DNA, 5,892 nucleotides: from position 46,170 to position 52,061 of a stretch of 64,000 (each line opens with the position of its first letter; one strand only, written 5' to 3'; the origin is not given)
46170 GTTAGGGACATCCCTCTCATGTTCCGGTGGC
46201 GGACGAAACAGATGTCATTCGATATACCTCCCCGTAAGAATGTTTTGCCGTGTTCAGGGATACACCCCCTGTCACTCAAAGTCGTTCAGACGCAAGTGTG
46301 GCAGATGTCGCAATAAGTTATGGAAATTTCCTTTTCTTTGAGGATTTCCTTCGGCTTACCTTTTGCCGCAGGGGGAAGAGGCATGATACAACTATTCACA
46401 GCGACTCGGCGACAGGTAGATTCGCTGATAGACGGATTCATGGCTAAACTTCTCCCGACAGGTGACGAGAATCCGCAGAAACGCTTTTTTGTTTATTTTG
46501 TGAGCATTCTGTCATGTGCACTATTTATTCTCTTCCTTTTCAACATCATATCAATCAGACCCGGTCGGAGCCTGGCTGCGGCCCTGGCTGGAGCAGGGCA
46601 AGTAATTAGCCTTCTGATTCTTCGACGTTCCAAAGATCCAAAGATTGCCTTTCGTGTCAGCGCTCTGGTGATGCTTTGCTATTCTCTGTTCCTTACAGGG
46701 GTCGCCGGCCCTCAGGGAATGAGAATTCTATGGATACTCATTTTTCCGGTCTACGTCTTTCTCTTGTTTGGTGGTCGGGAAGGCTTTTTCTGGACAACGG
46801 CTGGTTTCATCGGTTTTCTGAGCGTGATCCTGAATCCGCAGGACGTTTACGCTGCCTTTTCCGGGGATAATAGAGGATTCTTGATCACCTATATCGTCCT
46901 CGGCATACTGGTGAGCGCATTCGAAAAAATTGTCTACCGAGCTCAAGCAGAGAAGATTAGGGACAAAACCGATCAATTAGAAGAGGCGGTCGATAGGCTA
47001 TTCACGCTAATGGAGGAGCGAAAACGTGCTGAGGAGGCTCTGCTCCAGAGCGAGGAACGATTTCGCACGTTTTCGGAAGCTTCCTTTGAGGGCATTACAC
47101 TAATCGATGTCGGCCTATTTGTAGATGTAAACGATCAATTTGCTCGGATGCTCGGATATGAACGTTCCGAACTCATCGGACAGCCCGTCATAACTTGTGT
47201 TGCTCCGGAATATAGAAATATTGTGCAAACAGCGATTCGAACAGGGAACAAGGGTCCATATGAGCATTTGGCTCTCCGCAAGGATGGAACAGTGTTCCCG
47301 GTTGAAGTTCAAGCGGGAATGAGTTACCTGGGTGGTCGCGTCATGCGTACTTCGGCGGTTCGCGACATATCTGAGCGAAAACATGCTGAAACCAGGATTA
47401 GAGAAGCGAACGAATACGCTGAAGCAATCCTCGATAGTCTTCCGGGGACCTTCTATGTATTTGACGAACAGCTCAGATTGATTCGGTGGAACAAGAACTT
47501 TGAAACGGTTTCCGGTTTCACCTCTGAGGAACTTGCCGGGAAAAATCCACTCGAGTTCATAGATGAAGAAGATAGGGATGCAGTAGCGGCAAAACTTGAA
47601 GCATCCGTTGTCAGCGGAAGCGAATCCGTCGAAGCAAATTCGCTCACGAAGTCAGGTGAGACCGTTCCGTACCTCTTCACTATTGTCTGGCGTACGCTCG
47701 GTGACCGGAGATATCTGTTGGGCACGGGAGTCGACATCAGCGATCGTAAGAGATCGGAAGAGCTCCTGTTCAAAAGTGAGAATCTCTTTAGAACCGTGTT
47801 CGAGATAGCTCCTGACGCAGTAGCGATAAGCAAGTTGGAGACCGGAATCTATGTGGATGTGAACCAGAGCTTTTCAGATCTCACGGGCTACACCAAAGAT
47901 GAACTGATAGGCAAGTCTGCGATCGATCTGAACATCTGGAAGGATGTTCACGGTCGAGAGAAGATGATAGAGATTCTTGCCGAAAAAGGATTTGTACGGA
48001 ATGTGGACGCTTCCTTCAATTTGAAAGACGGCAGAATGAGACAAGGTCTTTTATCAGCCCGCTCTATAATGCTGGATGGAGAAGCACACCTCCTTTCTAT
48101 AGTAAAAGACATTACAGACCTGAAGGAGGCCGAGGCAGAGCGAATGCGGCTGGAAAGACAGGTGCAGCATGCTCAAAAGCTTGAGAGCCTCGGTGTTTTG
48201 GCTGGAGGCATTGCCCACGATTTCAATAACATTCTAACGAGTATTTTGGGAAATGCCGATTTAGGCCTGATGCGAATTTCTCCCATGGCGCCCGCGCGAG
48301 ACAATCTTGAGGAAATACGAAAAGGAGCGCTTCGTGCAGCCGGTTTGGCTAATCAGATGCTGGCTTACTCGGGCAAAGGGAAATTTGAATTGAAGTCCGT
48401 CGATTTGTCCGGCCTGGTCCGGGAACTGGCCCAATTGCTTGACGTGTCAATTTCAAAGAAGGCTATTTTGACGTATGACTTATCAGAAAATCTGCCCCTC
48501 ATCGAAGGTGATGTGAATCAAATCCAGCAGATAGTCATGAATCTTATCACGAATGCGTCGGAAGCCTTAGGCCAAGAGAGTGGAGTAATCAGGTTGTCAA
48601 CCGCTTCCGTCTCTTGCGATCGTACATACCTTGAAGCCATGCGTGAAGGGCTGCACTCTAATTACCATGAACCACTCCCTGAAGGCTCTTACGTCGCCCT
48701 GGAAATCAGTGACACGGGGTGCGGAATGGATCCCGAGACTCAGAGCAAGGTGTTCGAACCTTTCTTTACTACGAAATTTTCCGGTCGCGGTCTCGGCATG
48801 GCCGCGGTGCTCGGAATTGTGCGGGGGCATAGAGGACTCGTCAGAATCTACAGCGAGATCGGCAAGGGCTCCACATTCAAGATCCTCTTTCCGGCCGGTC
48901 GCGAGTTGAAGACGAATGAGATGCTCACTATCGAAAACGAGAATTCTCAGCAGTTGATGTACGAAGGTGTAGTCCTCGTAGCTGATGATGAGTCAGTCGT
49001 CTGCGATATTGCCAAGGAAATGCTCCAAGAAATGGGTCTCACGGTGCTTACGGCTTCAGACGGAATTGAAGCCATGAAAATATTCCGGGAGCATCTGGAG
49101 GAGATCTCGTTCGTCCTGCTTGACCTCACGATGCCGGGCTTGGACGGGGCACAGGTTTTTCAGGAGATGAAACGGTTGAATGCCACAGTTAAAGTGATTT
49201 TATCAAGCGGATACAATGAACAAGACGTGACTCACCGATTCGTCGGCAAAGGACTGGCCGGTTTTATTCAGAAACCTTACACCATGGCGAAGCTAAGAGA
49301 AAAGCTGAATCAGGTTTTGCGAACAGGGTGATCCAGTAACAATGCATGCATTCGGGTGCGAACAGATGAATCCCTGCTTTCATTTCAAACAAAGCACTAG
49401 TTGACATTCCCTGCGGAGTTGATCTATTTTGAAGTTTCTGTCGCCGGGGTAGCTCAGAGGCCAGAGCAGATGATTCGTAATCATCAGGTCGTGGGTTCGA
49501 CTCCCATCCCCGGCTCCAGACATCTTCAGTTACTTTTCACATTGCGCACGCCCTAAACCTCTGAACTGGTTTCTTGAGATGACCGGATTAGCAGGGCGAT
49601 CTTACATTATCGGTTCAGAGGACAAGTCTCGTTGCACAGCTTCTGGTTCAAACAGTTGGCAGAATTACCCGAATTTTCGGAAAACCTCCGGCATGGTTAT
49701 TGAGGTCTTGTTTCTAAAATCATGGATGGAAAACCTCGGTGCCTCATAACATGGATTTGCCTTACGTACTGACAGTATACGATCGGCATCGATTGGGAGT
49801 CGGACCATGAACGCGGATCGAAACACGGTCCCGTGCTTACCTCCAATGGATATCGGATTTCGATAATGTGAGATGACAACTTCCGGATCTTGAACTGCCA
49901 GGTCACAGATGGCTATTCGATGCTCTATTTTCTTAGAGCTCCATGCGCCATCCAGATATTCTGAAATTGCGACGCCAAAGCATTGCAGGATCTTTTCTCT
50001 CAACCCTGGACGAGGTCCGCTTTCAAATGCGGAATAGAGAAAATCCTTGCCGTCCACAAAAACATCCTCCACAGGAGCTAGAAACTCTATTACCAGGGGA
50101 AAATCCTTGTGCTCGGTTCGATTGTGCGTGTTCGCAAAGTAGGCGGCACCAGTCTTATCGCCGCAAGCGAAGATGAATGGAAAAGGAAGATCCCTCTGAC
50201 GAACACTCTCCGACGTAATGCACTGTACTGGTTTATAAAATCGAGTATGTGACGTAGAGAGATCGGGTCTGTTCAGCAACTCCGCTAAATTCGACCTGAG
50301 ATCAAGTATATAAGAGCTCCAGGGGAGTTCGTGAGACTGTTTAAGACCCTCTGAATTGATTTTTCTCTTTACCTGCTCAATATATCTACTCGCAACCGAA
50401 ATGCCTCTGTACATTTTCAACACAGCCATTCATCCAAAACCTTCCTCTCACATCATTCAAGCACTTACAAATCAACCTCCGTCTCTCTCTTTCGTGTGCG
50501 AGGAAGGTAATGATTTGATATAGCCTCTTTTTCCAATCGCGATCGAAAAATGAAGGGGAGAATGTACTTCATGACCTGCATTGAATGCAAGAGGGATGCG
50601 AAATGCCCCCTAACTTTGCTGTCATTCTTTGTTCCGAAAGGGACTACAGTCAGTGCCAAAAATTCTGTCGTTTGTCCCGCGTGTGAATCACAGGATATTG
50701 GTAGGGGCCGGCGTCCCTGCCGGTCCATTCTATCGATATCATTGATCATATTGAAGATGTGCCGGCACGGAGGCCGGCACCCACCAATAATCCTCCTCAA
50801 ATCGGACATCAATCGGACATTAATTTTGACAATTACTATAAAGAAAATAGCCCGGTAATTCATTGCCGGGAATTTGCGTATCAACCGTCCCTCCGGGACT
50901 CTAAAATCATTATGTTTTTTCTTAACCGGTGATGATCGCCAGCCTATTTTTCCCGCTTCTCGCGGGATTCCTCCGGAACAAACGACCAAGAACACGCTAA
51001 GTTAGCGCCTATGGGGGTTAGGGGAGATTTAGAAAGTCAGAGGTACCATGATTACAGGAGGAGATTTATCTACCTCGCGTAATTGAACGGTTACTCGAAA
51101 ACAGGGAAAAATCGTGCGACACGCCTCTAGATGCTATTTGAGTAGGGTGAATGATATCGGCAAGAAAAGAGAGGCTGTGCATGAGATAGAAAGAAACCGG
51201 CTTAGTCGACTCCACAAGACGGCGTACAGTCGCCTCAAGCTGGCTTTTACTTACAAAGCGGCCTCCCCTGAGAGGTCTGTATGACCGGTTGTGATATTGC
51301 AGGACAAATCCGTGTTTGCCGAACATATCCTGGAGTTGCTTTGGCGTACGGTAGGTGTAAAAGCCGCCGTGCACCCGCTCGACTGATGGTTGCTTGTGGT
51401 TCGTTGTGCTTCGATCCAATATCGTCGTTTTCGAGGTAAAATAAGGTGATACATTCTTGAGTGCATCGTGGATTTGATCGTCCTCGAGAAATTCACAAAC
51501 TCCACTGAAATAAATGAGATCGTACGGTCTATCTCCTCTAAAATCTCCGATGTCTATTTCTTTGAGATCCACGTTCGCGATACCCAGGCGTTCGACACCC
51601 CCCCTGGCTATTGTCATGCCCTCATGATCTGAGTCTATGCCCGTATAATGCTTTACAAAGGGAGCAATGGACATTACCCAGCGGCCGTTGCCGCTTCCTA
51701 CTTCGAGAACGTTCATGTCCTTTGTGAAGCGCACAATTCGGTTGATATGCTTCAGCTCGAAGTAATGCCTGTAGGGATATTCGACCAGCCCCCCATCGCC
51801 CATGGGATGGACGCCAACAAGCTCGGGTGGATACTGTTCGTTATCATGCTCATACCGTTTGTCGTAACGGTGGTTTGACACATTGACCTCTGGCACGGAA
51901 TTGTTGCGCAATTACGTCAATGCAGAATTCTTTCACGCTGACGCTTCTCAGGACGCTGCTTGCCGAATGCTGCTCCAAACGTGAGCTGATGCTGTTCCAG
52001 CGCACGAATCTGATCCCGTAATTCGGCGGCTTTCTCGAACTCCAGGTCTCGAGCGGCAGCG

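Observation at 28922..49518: EPS cluster and its regulators bracketed by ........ copies of a tRNA-Thr att core: possible tRNA-preserving invertible locus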

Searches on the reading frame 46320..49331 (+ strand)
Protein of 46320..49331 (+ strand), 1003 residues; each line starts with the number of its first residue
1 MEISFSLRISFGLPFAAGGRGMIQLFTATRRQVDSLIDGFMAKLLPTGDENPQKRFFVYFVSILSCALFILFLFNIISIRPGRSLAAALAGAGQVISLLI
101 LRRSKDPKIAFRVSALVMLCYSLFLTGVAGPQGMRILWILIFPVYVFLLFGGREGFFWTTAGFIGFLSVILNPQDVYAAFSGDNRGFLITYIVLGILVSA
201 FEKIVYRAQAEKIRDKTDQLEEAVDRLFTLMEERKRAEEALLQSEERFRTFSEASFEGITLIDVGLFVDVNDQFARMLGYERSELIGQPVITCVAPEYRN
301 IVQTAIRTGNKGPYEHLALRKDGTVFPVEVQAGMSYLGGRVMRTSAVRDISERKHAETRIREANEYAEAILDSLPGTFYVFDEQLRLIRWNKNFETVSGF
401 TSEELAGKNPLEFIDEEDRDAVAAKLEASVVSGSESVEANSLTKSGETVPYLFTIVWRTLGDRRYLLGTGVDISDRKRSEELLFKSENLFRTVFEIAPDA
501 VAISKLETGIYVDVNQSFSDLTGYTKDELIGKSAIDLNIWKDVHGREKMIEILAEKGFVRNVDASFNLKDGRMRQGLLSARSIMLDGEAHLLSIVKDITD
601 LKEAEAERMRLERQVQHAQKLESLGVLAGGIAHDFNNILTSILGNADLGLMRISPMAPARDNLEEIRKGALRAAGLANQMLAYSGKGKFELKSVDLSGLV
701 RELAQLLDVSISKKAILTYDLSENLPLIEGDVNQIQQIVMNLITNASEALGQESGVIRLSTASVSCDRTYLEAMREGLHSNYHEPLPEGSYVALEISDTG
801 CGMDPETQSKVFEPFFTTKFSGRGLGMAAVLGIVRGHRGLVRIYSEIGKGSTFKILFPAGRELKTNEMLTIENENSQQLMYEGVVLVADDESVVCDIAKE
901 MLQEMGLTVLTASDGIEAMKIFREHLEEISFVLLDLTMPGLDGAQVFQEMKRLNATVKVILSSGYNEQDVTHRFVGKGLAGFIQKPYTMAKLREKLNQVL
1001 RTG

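Call 8: search_protein_families(library=pfam, proteins=[window:46320-49331:+])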
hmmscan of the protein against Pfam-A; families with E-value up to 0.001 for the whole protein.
window:46320-49331:+ (1003 aa): 9 families
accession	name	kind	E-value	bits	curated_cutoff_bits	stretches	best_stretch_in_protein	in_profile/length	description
PF13426.13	PAS_9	-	3.9e-37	127.1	27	3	258-352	3-103/103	PAS domain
PF00989.32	PAS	-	1.3e-31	109.4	22.6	3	490-598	3-113/113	PAS fold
PF00072.30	Response_reg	-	9.7e-22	77.7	30.2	1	885-996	1-110/111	Response regulator receiver domain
PF13188.13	PAS_8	-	6e-20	70.8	21.8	2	488-542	1-55/65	PAS domain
PF08448.16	PAS_4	-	1.2e-19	70.9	23.1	1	371-478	1-110/110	PAS fold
PF08447.18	PAS_3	-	7.9e-19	68.2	25.6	2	268-332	2-72/89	PAS fold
PF02518.31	HATPase_c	-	4.3e-18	66.2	26.4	1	730-859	1-109/111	Histidine kinase-, DNA gyrase B-, and HSP90-like ATPase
PF00512.31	HisKA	-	6.9e-07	29.7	26.9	1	627-684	5-61/66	His Kinase A (phospho-acceptor) domain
PF20966.2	MASE6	-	7.5e-05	23.2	27.4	1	63-171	18-127/170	MASE6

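Call 63: search_protein_families(library=ncbifam, proteins=[window:46320-49331:+], max_evalue=0.001)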
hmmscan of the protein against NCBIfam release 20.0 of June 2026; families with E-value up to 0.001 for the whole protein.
window:46320-49331:+ (1003 aa): 138 families (the best 25 are shown)
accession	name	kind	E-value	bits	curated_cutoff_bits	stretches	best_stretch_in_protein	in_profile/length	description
NF046020.1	HisKinCckABruc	equivalog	4.7e-85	286.1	1000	1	344-1000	198-867/868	cell cycle histidine kinase CckA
NF010076.0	PRK13557.1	subfamily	6.9e-85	285.5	631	1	608-1001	147-534/540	histidine kinase famiy protein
NF010411.0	PRK13837.1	equivalog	9.8e-78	262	647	1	595-1001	421-813/828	two-component system VirA-like sensor kinase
NF046026.1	HisKinCckACaul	equivalog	7.9e-73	245.7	1000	1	607-1001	285-677/678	cell cycle histidine kinase CckA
TIGR00229.1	sensory_box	domain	6e-61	204.1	22.9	3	243-359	2-125/126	PAS domain S-box protein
NF008468.0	PRK11360.1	equivalog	9.5e-58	196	646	2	507-768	286-540/616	two-component system sensor histidine kinase AtoS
NF052574.1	HisKinEspCMyxo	equivalog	3.8e-54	184.1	1200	2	793-992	569-775/785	serine histidine kinase EspC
NF052573.1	HisKinEspAMyxo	equivalog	2.4e-47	161.4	1400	1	466-994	236-744/755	serine histidine kinase EspA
NF047874.1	MASE3_PAS_HK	subfamily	2.4e-44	152.2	560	4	175-362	191-387/655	MASE3 domain-containing sensor histidine kinase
NF041777.1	sens_FixL_Rhizob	equivalog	1.2e-40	139.6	850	3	385-753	16-397/485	sensor protein FixL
TIGR02956.1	TMAO_torS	equivalog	2.7e-37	128.4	676.5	1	681-1002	520-822/967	TMAO reductase system sensor histidine kinase/response regulator TorS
NF008302.0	PRK11091.1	equivalog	1e-33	116.6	838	2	472-1000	139-643/779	aerobic respiration two-component sensor histidine kinase ArcB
NF007688.0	PRK10364.1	equivalog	2e-32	112.6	479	2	790-862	382-454/460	two-component system sensor histidine kinase ZraS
NF045595.1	HK_scytonemin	equivalog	1.3e-29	103.1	865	2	472-859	266-635/637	scytonemin biosynthesis sensor histidine kinase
NF046044.1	PnpS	equivalog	2.9e-29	102.3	400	1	630-858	176-390/390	two-component system histidine kinase PnpS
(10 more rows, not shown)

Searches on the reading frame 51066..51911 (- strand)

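Call 8: search_protein_families(library=pfam, proteins=[window:51066-51911:-])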
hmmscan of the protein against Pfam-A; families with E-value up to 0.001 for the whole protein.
window:51066-51911:- (281 aa): 8 families
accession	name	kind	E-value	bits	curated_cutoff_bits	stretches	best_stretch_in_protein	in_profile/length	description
PF13649.12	Methyltransf_25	-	2.3e-10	41.4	27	1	68-154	1-89/97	Methyltransferase domain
PF13489.12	Methyltransf_23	-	1.9e-09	37.9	27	1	56-204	13-161/164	Methyltransferase domain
PF08242.18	Methyltransf_12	-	7.6e-09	36.6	30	1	69-155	1-89/98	Methyltransferase domain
PF13847.12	Methyltransf_31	-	7.6e-09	35.8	27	1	63-145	2-85/145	Methyltransferase domain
PF01135.25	PCMT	-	3e-05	24.3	20.3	1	59-137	68-150/210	Protein-L-isoaspartate(D-aspartate) O-methyltransferase (PCMT)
PF08241.18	Methyltransf_11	-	5.4e-05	24.2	21.2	1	69-152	1-81/95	Methyltransferase domain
PF05401.17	NodS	-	0.00019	21.8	24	1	57-168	32-146/201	Nodulation protein S (NodS)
PF03848.20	TehB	-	0.00036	20.5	20.4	1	58-155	24-121/193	Tellurite resistance protein TehB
